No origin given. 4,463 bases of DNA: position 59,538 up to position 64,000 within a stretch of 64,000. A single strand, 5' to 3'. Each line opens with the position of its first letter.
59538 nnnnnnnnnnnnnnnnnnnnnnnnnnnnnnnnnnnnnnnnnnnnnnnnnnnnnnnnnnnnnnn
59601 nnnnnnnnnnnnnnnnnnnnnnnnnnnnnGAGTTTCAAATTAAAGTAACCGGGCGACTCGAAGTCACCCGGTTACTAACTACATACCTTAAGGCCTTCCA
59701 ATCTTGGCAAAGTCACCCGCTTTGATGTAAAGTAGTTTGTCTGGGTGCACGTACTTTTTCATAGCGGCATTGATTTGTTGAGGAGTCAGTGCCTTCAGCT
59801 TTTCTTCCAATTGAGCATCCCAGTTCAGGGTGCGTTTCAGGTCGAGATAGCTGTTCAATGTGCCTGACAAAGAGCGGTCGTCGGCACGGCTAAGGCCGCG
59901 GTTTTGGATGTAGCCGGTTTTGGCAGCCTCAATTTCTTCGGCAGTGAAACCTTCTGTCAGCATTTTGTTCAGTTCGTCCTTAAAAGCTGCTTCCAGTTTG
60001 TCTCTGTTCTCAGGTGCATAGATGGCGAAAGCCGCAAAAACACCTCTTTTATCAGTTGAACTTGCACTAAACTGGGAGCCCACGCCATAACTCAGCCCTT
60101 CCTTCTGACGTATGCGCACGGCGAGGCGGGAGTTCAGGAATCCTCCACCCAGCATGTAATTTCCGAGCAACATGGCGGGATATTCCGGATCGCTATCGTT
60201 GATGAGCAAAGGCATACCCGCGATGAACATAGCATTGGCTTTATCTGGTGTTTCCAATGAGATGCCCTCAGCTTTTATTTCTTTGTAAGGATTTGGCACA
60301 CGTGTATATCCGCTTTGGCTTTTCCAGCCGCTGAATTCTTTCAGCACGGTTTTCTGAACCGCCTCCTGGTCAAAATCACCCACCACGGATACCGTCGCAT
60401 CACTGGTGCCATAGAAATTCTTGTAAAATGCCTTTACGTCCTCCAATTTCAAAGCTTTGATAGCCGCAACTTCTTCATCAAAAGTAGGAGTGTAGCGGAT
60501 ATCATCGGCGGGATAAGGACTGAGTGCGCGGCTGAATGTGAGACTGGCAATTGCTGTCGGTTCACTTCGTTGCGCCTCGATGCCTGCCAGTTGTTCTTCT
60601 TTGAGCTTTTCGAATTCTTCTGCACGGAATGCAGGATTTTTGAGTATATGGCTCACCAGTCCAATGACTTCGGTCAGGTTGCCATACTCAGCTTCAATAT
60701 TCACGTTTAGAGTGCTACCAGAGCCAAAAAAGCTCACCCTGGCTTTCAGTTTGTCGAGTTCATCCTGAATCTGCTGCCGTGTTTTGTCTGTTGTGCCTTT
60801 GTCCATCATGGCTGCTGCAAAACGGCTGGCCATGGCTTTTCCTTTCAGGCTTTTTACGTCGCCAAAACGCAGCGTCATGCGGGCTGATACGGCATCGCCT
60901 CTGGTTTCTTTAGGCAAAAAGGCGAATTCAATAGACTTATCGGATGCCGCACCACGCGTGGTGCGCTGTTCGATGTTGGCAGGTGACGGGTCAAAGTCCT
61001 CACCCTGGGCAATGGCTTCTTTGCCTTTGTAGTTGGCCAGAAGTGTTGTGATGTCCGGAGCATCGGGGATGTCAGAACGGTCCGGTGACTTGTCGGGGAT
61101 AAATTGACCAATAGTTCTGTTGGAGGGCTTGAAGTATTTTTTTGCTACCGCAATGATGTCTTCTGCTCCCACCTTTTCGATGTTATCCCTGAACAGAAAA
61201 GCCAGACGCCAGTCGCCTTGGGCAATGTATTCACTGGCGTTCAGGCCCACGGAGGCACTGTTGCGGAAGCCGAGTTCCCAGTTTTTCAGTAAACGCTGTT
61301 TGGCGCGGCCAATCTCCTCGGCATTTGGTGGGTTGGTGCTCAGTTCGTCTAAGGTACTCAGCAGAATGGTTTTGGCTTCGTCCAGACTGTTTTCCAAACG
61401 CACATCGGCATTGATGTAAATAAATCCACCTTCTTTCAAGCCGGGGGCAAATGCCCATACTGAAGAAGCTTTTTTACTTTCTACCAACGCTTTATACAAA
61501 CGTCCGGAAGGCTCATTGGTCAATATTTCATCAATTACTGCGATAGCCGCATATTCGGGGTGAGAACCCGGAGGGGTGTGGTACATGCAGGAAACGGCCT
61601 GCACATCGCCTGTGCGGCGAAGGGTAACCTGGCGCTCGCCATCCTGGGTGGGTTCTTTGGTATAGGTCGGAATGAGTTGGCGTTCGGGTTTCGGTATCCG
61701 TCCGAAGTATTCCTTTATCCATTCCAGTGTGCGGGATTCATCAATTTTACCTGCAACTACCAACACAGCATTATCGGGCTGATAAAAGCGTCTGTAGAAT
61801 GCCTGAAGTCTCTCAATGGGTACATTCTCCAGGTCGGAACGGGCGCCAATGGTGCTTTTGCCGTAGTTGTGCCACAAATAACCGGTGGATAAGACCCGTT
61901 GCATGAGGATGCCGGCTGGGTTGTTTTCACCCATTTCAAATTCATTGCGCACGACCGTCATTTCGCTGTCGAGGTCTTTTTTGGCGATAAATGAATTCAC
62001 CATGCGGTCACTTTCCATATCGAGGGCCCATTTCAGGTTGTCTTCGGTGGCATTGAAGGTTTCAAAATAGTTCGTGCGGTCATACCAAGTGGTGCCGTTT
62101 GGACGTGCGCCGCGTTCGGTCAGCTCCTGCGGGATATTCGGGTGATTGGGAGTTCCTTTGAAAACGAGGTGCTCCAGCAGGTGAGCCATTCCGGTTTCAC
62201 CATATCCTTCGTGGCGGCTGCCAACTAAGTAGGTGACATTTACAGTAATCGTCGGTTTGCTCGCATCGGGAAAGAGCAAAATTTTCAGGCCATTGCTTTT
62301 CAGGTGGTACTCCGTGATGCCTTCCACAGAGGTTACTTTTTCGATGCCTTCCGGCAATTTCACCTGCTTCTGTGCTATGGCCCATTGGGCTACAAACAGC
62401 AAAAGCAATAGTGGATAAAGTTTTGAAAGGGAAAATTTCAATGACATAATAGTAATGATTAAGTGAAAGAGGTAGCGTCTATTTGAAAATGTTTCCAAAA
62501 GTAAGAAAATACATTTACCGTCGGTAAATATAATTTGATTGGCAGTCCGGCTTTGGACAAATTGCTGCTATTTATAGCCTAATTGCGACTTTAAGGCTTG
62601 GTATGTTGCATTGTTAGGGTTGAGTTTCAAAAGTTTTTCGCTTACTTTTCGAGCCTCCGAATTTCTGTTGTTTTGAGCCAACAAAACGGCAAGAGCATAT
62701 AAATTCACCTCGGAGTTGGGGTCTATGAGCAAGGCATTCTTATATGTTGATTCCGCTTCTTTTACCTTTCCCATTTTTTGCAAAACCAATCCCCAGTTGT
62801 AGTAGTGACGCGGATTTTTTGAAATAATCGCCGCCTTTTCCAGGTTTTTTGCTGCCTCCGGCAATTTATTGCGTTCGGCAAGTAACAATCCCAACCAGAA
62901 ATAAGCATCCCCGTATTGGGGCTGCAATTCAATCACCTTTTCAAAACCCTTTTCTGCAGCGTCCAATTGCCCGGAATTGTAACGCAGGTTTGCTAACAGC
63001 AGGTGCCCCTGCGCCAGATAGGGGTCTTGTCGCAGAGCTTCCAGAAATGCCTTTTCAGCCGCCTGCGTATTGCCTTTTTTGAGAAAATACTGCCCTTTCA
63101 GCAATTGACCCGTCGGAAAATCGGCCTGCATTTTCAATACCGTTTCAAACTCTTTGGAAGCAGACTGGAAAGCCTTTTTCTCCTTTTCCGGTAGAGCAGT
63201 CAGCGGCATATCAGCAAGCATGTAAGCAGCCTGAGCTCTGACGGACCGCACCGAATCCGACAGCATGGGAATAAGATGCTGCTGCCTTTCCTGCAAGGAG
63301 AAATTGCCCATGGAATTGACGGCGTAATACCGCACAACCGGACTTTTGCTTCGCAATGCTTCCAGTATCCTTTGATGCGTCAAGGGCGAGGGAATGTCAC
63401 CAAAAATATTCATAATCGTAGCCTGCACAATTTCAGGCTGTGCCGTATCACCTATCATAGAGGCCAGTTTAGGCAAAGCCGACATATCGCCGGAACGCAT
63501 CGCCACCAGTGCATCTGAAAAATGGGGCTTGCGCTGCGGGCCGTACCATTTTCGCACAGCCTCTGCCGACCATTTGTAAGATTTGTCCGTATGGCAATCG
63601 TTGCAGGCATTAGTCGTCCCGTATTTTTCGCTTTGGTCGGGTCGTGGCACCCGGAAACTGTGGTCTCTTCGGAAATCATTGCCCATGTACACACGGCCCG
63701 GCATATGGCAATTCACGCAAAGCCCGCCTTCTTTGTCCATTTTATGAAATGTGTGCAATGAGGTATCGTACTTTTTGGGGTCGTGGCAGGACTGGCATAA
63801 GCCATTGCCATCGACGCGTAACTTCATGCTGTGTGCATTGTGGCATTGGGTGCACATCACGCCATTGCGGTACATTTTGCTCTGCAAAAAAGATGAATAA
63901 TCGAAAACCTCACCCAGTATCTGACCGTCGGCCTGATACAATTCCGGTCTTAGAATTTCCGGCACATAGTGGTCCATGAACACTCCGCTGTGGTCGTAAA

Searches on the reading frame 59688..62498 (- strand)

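Call 65: search_protein_families(library=pfam, proteins=[window:59688-62498:-], max_evalue=0.00001)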
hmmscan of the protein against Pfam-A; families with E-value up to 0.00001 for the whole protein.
window:59688-62498:- (936 aa): 2 families
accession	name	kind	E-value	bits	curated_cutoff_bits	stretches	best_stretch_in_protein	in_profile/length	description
PF05193.26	Peptidase_M16_C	-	4.4e-73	245.4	23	2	227-403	3-181/181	Peptidase M16 inactive domain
PF00675.25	Peptidase_M16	-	4.9e-25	88.6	22.3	1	77-218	6-147/149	Insulinase (Peptidase family M16)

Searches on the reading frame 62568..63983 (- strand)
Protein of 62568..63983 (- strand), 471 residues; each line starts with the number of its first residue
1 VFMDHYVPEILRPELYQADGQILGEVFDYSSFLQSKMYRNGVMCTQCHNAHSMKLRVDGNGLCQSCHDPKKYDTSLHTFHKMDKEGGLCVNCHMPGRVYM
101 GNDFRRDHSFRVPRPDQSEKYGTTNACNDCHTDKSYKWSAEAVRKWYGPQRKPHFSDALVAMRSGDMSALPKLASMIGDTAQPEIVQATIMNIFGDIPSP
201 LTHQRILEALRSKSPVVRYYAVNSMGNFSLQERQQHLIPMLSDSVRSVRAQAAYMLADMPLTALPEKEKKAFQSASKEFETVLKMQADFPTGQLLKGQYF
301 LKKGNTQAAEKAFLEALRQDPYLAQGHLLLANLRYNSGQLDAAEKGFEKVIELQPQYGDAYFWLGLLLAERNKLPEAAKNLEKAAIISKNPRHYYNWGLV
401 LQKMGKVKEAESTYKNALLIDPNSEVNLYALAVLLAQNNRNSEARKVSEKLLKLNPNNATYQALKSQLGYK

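Call 65: search_protein_families(library=pfam, proteins=[window:62568-63983:-], max_evalue=0.00001)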
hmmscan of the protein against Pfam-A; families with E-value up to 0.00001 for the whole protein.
window:62568-63983:- (471 aa): 20 families
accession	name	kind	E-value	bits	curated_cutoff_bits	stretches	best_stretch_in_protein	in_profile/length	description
PF07719.23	TPR_2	-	4.6e-23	79.8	27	0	394-423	4-33/34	Tetratricopeptide repeat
PF13432.12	TPR_16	-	3.9e-21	75.6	32.7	1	328-386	1-58/65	Tetratricopeptide repeat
PF00515.34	TPR_1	-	6e-19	67.4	27.8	1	394-423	4-33/34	Tetratricopeptide repeat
PF14559.12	TPR_19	-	1.4e-17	64.2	25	1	403-468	3-68/68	Tetratricopeptide repeat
PF13431.12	TPR_17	-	8.5e-17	60.4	24.4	0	347-377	2-32/34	Tetratricopeptide repeat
PF13181.12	TPR_8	-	1.4e-16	59.6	25.7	0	394-423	4-33/34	Tetratricopeptide repeat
PF13428.12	TPR_14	-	1.6e-14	53.4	23.5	0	428-465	4-41/44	Tetratricopeptide repeat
PF13414.12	TPR_11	-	8.7e-14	51.4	26.8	0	332-369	2-39/42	TPR repeat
PF13646.12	HEAT_2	-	1.3e-12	48.3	27.7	1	181-257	11-88/88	HEAT repeats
PF13424.12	TPR_12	-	3.1e-11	43.8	30.1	0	393-454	5-74/77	Tetratricopeptide repeat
PF12895.13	ANAPC3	-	1.3e-09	38.6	27.2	1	337-416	2-81/82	Anaphase-promoting complex, cyclosome, subunit 3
PF25063.1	ARM_TT21_C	-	4.4e-09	37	35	0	261-388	26-159/209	Tetratricopeptide repeat protein 21 C-terminal ARM domain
PF13174.12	TPR_6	-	4.7e-09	36.7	26.3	0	394-424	3-33/33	Tetratricopeptide repeat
PF25060.1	ARM_TT21_2nd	-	1.6e-08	34.8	27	0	376-444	41-109/270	Tetratricopeptide repeat protein 21 second ARM domain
PF24575.1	TPR_Slam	-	4.1e-08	34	35.2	0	398-446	54-102/104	Surface lipoprotein assembly modifier, N-terminal TPR repeats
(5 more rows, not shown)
